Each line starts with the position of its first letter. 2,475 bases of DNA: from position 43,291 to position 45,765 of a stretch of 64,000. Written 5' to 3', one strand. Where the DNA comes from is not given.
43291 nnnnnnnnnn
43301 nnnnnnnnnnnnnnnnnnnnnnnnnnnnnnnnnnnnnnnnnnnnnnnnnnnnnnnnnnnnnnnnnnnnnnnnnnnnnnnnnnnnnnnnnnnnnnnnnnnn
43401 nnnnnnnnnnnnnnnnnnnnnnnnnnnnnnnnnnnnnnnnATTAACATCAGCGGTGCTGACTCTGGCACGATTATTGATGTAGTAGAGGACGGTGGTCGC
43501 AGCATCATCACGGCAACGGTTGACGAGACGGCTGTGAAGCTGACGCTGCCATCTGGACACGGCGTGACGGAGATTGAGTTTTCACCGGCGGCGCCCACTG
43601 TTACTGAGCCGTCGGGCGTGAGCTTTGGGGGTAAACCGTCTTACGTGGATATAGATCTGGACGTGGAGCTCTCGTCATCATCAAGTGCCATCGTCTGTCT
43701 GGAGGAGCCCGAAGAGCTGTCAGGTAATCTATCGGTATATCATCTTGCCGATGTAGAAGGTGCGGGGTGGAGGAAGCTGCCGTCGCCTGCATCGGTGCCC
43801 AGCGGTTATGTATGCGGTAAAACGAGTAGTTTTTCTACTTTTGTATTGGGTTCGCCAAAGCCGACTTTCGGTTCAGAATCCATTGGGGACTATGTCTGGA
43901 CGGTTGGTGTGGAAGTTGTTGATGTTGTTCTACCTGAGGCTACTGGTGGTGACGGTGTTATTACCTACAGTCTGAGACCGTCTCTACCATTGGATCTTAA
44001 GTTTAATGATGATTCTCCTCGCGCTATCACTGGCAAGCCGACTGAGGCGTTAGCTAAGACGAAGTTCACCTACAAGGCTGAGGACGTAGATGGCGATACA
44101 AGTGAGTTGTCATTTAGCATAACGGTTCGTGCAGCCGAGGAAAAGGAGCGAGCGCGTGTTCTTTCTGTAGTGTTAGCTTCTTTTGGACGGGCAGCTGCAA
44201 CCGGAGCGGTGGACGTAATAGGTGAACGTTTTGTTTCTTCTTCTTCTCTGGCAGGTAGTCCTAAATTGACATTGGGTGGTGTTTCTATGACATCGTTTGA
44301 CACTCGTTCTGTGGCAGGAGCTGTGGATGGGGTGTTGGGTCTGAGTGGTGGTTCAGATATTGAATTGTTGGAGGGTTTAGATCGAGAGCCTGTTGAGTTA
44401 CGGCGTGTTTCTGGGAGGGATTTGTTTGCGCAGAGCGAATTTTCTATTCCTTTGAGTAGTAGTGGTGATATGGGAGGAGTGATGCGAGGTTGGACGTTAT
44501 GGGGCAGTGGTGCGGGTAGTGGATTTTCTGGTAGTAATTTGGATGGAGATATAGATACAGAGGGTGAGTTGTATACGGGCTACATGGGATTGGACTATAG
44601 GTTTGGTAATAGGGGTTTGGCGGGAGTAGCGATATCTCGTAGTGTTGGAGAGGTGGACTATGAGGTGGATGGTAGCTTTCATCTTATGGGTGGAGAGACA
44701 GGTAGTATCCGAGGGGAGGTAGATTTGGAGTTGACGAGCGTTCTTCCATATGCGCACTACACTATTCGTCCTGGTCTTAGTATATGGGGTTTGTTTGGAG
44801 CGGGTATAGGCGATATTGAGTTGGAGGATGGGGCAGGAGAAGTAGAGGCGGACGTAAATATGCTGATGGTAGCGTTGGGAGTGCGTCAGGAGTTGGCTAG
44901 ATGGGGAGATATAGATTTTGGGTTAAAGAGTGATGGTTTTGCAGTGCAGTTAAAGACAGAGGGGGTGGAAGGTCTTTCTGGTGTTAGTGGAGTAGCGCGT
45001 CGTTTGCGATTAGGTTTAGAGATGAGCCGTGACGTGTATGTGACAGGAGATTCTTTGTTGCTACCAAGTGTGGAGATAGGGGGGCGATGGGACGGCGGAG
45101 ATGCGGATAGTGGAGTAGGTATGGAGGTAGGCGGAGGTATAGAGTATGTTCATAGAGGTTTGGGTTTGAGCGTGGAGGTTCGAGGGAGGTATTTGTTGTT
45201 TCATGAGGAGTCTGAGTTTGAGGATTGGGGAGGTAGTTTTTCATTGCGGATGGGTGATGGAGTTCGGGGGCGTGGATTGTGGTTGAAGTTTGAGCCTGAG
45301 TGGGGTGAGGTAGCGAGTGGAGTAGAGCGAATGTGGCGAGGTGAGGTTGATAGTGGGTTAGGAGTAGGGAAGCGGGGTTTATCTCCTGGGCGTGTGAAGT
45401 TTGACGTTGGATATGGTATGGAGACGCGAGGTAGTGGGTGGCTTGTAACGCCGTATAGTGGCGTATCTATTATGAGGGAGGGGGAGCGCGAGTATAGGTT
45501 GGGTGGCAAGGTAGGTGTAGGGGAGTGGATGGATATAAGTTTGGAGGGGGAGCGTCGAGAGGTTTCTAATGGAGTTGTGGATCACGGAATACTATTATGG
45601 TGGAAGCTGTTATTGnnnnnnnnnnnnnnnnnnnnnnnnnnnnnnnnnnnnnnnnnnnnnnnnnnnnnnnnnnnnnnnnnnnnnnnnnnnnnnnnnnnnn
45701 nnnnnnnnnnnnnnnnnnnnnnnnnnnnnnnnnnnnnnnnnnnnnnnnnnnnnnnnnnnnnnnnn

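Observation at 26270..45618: Giant (~19.3 kb, ~6,400 aa if contiguous) multi-module surface adhesin locus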

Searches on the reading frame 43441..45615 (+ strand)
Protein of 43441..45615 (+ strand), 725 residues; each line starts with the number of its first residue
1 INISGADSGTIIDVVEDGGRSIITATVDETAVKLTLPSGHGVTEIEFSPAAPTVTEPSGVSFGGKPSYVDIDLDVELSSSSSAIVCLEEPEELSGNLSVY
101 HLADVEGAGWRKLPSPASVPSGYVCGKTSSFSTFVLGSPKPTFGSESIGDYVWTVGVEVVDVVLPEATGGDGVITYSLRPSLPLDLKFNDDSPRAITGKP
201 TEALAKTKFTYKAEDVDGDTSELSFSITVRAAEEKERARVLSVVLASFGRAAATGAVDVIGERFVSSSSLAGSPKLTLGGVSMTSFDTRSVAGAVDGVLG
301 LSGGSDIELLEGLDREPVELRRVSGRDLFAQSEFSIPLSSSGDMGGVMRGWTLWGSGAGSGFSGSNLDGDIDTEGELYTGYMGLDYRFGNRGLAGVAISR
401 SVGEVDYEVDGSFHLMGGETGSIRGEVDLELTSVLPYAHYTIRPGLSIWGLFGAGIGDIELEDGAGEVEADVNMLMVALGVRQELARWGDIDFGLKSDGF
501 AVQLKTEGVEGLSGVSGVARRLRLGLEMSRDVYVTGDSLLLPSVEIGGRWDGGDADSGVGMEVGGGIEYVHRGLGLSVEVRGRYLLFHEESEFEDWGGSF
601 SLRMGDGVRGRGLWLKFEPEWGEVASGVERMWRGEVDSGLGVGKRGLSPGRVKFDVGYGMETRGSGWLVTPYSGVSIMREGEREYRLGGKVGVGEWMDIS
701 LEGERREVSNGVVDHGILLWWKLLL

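Call 9: search_protein_families(library=pfam, proteins=[window:43441-45615:+], max_evalue=10)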
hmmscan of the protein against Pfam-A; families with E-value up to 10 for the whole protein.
window:43441-45615:+ (725 aa): 3 families
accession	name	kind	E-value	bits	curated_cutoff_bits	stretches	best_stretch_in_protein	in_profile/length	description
PF03797.25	Autotransporter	-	1.8e-05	25.1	26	1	353-462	1-103/255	Autotransporter beta-domain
PF05345.18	He_PIG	-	0.00014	22.7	24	1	165-229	24-95/96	Putative Ig domain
PF13505.12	OMP_b-brl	-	6.4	7.4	28.7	1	355-486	21-141/175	Outer membrane protein beta-barrel domain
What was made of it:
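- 43864..44130 (+): He_PIG / cadherin-like beta-sandwich. Pfam He_PIG E 1.4e-4, 22.7 bits, below the cut-off of 24 (call 9).
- The Pfam Autotransporter match in the window is barely above threshold and covers only profile positions 1-103 of 255 (call 9).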

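Call 10: search_protein_families(library=ncbifam, proteins=[window:43441-45615:+], max_evalue=0.1)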
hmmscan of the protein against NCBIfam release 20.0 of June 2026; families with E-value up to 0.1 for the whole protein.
window:43441-45615:+ (725 aa): 0 families

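Call 17: find_homologous_proteins(query=window:43441-45615:+)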
Query window:43441-45615:+ (725 aa): 24 proteins with E <= 0.001 among 8000 candidates.
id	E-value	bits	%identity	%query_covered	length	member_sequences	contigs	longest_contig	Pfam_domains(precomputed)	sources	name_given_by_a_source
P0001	0.0e+0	1214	83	96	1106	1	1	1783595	PF03797.26,PF05345.19,PF00041.28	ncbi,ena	-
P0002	1.6e-127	445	44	66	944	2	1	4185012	PF03160.21,PF03797.26,PF05345.19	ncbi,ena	-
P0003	3.7e-112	394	43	57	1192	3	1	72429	PF03160.21,PF03797.26,PF05345.19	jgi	-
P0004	4.9e-110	387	45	56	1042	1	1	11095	PF03160.21,PF03797.26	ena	-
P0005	2.1e-108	382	43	56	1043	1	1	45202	PF03160.21,PF03797.26,PF05345.19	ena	-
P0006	6.5e-108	380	45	56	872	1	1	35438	PF03160.21,PF03797.26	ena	-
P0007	6.5e-107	377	43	56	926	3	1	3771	PF03160.21,PF03797.26,PF05345.19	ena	-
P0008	4.6e-104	367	47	57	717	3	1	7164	PF03160.21,PF03797.26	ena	-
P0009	1.5e-103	366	46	56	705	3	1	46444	PF03797.26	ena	-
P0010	5.2e-96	341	43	56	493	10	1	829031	PF03797.26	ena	-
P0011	5.2e-64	235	42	34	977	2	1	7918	PF03160.21,PF03797.26,PF05345.19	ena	-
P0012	8.7e-63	231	45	32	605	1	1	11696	PF03160.21,PF03797.26,PF05345.19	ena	-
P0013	1.5e-57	214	31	80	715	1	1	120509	PF03797.26,PF05345.19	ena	-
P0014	6.6e-47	178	47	18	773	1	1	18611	PF03160.21,PF03797.26,PF05345.19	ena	-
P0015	1.3e-39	154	31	38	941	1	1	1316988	PF05345.19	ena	-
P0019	9.3e-26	109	30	66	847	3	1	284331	PF03797.26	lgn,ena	-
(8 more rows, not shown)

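Call 18: find_encoding_contigs(protein=P0001, flank=10000, max_places=4)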
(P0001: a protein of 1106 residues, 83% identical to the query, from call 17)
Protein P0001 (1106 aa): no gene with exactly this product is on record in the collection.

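Call 19: find_encoding_contigs(protein=P0002, flank=10000, max_places=3)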
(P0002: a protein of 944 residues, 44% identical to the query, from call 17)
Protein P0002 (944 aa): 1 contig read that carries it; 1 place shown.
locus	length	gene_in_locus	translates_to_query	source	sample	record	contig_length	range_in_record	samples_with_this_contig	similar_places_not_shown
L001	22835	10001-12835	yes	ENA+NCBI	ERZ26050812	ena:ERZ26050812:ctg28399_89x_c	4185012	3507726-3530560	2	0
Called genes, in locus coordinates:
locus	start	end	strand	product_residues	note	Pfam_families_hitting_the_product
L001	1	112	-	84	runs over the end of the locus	PF00462:Glutaredoxin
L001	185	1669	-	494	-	PF14691:Fer4_20, PF00070:Pyr_redox (weak), PF00890:FAD_binding_2 (weak), PF01266:DAO (weak), PF03486:HI0933_like (weak), PF07992:Pyr_redox_2, PF01593:Amino_oxidase (weak), PF13450:NAD_binding_8, +2 more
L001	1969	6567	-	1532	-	PF00310:GATase_2, PF04898:Glu_syn_central, PF01645:Glu_synthase, PF01493:GXGXG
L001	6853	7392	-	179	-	PF13404:HTH_AsnC-type, PF13412:HTH_24, PF22451:NirdL-like_HTH (weak), PF01037:AsnC_trans_reg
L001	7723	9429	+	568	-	PF02776:TPP_enzyme_N, PF00205:TPP_enzyme_M, PF02775:TPP_enzyme_C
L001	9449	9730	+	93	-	-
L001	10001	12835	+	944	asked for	PF05345:He_PIG (weak), PF03160:Calx-beta (faint), PF03797:Autotransporter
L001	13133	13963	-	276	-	-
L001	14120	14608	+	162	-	PF01575:MaoC_dehydratas (faint), PF13452:FAS1_DH_region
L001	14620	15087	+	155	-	PF01575:MaoC_dehydratas (weak), PF27832:Htd2 (weak)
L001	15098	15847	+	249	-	PF00149:Metallophos, PF12850:Metallophos_2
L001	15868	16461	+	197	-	-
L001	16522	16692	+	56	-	-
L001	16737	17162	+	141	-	PF04186:FxsA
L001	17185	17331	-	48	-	-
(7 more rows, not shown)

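Call 20: find_related_loci(query=window:43441-45615:+, collection=genome_contigs, flank=10000)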
Query window:43441-45615:+ (725 aa) in genome_contigs; peptide patterns used: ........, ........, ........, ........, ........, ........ (x = any residue, [..] = any of these).
35 stretches matched a pattern, but none encodes a relative of the query by tblastn (E <= 1e-3).
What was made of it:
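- Tried and rejected: A genome scan with the C-terminus found nothing (call 20).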

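Call 21: list_cluster_members(proteins=[P0001, P0002, P0010, P0013])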
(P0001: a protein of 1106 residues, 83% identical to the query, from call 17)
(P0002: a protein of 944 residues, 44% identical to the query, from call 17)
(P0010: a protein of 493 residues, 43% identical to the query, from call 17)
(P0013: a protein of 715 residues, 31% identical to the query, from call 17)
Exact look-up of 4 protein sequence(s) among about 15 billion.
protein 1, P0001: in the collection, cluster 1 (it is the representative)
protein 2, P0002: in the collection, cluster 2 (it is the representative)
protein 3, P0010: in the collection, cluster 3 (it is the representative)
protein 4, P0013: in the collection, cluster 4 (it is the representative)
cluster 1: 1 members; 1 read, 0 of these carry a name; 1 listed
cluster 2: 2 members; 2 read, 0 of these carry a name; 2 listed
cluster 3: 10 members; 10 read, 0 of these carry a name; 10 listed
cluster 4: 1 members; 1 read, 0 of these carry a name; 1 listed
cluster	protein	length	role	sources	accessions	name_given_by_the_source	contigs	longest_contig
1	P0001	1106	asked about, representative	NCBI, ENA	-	-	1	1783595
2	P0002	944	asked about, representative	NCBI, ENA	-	-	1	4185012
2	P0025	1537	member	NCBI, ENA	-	-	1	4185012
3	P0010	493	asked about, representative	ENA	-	-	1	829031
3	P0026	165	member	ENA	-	-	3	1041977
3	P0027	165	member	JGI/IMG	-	-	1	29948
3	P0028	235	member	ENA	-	-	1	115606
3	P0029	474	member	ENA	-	-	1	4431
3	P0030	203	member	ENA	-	-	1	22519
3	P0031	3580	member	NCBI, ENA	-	-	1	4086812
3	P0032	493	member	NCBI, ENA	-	-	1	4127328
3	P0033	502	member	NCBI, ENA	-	-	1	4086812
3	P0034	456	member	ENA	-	-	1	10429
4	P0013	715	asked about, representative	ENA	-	-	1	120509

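Call 31: search_solved_structures(query=A2, max_evalue=1)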
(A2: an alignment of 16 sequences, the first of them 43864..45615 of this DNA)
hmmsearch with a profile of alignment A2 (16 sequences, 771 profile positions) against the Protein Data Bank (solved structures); distinct sequences matched with E-value up to 1: 15.
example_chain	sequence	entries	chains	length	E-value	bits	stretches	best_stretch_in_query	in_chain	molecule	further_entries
4m03_A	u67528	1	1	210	2.6e-10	42.5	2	150-237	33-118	Serine-rich adhesin for platelets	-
4m02_A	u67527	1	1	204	2e-07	33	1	102-237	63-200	Serine-rich adhesin for platelets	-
4zmn_A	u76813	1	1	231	0.096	14.2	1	144-237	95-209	Cadherin-3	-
4zmt_A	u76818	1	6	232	0.097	14.2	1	144-237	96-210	Cadherin-3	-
6ztb_I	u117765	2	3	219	0.1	14.1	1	144-236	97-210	Cadherin-3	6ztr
4zmo_A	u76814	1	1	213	0.11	14.1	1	144-235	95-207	Cadherin-3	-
4zmx_A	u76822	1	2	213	0.11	14.1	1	144-235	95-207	Cadherin-3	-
4zmq_A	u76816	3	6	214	0.11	14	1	144-235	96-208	Cadherin-3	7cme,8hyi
4zmy_A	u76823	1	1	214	0.11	14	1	144-235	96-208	Cadherin-3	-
4zmz_A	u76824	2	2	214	0.11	14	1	144-235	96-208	Cadherin-3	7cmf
4oy9_A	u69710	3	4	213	0.11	14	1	144-235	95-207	Cadherin-3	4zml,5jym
4zmv_A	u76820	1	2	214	0.11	14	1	144-235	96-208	Cadherin-3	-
4zmw_A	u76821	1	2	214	0.11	14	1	144-235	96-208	Cadherin-3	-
4zmp_A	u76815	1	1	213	0.13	13.8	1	144-235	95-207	Cadherin-3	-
4v3p_LJ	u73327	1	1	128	0.47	11.9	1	172-278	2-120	60S ribosomal protein L12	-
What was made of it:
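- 43864..44130 (+): The family profile hits SraP cadherin-like modules (4m03) at E 2.6e-10 (call 31).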

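Call 47: predict_structure(alignment_id=A2)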
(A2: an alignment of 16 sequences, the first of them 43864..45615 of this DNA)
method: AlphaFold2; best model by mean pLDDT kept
length: 584 residues; sequences in the alignment: 16
mean_pLDDT: 69.7   pTM: 0.64
mean pLDDT of the five models: 69.7, 69.6, 67.3, 63.1, 61.7
residues with pLDDT >= 90: 78; 70-90: 267; 50-70: 127; < 50: 112
segments of 3 or more residues with pLDDT < 50: 125-133, 137-186, 199-206, 271-279, 450-453, 483-508, 581-584
pLDDT, mean of each block of 10 residues (from residue 1): 82 81 84 89 86 85 86 90 85 78 87 81 51 45 31 24 25 24 46 63 54 74 65 80 84 92 80 45 85 93 86 93 82 92 80 85 81 84 83 79 84 79 78 71 63 59 60 69 46 33 42 70 62 66 68 58 61 58 45
secondary structure, 60 per line:
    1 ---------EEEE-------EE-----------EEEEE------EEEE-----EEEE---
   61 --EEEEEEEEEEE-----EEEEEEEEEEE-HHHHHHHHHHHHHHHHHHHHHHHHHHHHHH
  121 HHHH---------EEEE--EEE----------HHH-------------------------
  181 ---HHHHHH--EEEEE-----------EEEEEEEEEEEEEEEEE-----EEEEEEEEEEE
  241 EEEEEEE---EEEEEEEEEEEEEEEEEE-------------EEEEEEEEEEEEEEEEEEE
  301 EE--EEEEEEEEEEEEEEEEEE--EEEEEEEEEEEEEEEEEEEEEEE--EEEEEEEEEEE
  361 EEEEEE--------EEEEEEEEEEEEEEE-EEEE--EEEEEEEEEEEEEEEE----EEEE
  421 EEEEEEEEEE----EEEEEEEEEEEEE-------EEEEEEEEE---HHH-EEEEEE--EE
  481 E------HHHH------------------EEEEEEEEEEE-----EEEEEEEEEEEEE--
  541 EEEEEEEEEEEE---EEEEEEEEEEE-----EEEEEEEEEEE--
elements in order: E10-13 E34-38 E45-48 E54-57 E63-73 E79-89 H91-124 E134-137 E140-142 H184-189 E192-196 E208-224 E230-247 E251-268 E282-302 E305-322 E325-347 E350-366 E375-389 E391-394 E397-412 E417-430 E435-447 E455-463 E471-476 E479-481 H488-491 E510-520 E526-538 E541-552 E556-566 E572-582
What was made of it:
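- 44134..44235 (+): Conserved 34-residue alpha-helix (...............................). AF2 helix at residues 91-124, pLDDT ~80-87 (call 47).
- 44236..44436 (+): Gly/Ser-rich linker, predicted disordered. pLDDT below 50 for residues 125-186 (call 47).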

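Call 56: search_protein_families(library=pfam, proteins=[P0010, P0002, P0013, P0019, P0001], max_evalue=0.01)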
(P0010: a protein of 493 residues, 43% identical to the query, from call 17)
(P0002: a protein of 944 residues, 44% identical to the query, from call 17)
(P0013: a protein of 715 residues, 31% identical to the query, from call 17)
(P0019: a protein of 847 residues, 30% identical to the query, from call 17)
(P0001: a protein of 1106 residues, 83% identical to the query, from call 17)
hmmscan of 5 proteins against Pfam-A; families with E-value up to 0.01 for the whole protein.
P0010 (493 aa): 2 families
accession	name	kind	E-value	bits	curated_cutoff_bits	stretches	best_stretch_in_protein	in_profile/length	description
PF03797.25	Autotransporter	-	4.9e-10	40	26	1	130-228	1-97/255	Autotransporter beta-domain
PF13505.12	OMP_b-brl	-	0.00028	21.6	28.7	1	123-232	11-121/175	Outer membrane protein beta-barrel domain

P0002 (944 aa): 3 families
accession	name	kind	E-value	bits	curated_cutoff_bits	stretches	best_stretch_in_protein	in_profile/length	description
PF05345.18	He_PIG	-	1e-15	58.4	24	3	182-245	32-93/96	Putative Ig domain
PF03797.25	Autotransporter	-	6.3e-10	39.7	26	1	581-679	1-97/255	Autotransporter beta-domain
PF03160.20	Calx-beta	-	4.3e-07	30.4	27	1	287-342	46-98/119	Calx-beta domain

P0013 (715 aa): 2 families
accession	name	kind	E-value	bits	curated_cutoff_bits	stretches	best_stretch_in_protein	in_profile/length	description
PF03797.25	Autotransporter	-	2.6e-13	50.7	26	1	350-551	1-209/255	Autotransporter beta-domain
PF05345.18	He_PIG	-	1.8e-09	38.3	24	1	172-244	16-96/96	Putative Ig domain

P0019 (847 aa): 1 family
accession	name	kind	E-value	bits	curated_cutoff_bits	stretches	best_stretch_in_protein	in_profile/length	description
PF03797.25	Autotransporter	-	1.2e-09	38.7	26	1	481-598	1-122/255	Autotransporter beta-domain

P0001 (1106 aa): 7 families
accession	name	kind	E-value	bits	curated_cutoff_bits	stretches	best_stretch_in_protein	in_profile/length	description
PF00041.27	fn3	-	2.8e-20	72.7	25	2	109-194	5-81/84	Fibronectin type III domain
PF05345.18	He_PIG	-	3.3e-11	43.9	24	1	543-623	7-95/96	Putative Ig domain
PF03797.25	Autotransporter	-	2.4e-06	28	26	1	745-840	1-94/255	Autotransporter beta-domain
PF25059.1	FN3_DSCAM-DSCAML_C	-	0.00059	20.6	39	0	33-85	19-67/89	DSCAM/DSCAML C-terminal Fn3-like domain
PF25788.1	Ig_Rha78A_N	-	0.0038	17.9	27.4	0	16-88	19-89/105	Rha78A-like, N-terminal immunoglobulin domain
PF01108.23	Tissue_fac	-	0.009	16.3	27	0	28-84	44-100/107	Tissue factor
PF16656.11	Pur_ac_phosph_N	-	0.0098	16.9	30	0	115-184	10-83/93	Purple acid Phosphatase, N-terminal domain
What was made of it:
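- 44437..45618 (+): C-terminal outer-membrane beta-barrel of autotransporter type, about 390 aa, plus the stop codon. Relatives score up to 50.7 bits over 1-209 of 255 (call 56).
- On Type Va (classical) autotransporter: Relatives score 38-51 bits, up to positions 1-209 of 255 (call 56).
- PF03797 is the only barrel family above its cut-off (calls 9, 56).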

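Call 98: fold_search(model_id=the predicted structure, library=pdb)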
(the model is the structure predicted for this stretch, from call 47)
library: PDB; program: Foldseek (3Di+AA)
matches with E <= 10: 984; with E <= 0.001: 43
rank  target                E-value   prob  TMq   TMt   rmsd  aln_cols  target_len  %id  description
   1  4rhb_A                8.6e-06  1.00  0.28  0.28  15.7       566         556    7  Crystal structure of the lipopolysaccharide assembly complex LptD-LptE from the Escherichia coli outer membrane (released 2015-08-26)
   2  5fok_B                2.6e-05  1.00  0.30  0.28  16.5       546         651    8  Crystal structure of the siderophore receptor PiuA from Pseudomonas aeruginosa (released 2016-05-11)
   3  4rhb_C                2.6e-05  1.00  0.26  0.27  19.4       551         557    7  Crystal structure of the lipopolysaccharide assembly complex LptD-LptE from the Escherichia coli outer membrane (released 2015-08-26)
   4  3qq2_B                3.9e-05  1.00  0.28  0.56   6.2       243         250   15  Crystal Structure of the Beta Domain of the Bordetella Autotransporter Brka (released 2011-04-13)
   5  6h7v_A                6.2e-05  1.00  0.31  0.28  15.3       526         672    8  Crystal structure of BauA, the Ferric preacinetobactin receptor from Acinetobacter baumannii (released 2018-10-10)
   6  5fok_A                9.9e-05  1.00  0.31  0.28  13.4       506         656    7  Crystal structure of the siderophore receptor PiuA from Pseudomonas aeruginosa (released 2016-05-11)
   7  3aeh_A                1.0e-04  1.00  0.29  0.54   6.2       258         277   14  Integral membrane domain of autotransporter Hbp (released 2010-07-07)
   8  9p1u_F                1.2e-04  1.00  0.23  0.27  14.5       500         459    8  beta-barrel assembly machine from Escherichia coli in an late state of LptD assembly (released 2026-03-11)
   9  6h7v_B                1.3e-04  1.00  0.32  0.29  13.3       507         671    9  Crystal structure of BauA, the Ferric preacinetobactin receptor from Acinetobacter baumannii (released 2018-10-10)
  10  2o5p_B                1.5e-04  1.00  0.28  0.23  17.6       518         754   10  Crystal structure of the full length ferric pyoverdine outer membrane receptor FpvA of Pseudomonas aeruginosa in its a (released 2007-10-30)
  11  5fr8_A                1.7e-04  1.00  0.24  0.21  21.6       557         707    6  Crystal structure of the siderophore receptor PirA from Acinetobacter baumannii (released 2016-05-11)
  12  6h7f_A                1.7e-04  1.00  0.34  0.30  12.7       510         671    9  Crystal structure of BauA, the Ferric preacinetobactin receptor from Acinetobacter baumannii in complex with Fe3+-Prea (released 2018-10-10)
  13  3qq2_A                1.8e-04  1.00  0.28  0.57   5.9       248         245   16  Crystal Structure of the Beta Domain of the Bordetella Autotransporter Brka (released 2011-04-13)
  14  4epa                  2.0e-04  1.00  0.23  0.22  17.4       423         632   12  The crystal structure of the ferric yersiniabactin uptake receptor FyuA from Yersinia pestis (released 2012-06-20)
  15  9c4o                  2.1e-04  1.00  0.32  0.29  11.9       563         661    7  Cryo-EM structure of PqqU with ligand PQQ (released 2024-06-19)
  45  4m03                  1.1e-03  1.00  0.13  0.42   2.5        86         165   21  C-terminal fragment(residues 576-751) of binding region of SraP (released 2014-06-18)
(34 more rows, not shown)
